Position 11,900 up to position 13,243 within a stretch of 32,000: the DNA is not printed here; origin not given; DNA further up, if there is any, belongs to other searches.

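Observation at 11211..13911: Tightly coupled Dam-like methylase / ParB-like / PRTase-like triad: candidate DNA-modification or defence module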

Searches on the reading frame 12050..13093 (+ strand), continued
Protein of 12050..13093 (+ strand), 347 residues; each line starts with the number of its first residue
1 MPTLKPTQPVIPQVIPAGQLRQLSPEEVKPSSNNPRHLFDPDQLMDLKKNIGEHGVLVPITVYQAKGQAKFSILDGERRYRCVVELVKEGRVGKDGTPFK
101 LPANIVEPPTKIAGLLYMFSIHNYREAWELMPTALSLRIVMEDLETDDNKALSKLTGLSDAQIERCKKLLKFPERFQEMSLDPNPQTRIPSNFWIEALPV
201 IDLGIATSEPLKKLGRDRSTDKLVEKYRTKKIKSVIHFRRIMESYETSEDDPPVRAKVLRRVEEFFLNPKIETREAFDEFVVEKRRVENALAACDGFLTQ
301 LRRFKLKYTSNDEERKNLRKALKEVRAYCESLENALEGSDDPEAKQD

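Call 79: find_related_loci(query=A2, collection=viral_contigs, flank=6000)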
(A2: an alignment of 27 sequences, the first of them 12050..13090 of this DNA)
Query A2 (347 aa) in viral_contigs; peptide patterns used: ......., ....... (x = any residue, [..] = any of these).
27 stretches matched a pattern; 3 encode a relative of the query (tblastn E <= 1e-3); 3 distinct loci.
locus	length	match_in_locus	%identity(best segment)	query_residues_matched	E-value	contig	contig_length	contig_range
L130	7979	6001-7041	81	1-347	0e+0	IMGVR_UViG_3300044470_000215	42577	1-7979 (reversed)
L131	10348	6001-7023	64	1-343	7e-152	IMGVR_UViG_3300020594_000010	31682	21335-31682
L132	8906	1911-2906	55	5-344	6e-121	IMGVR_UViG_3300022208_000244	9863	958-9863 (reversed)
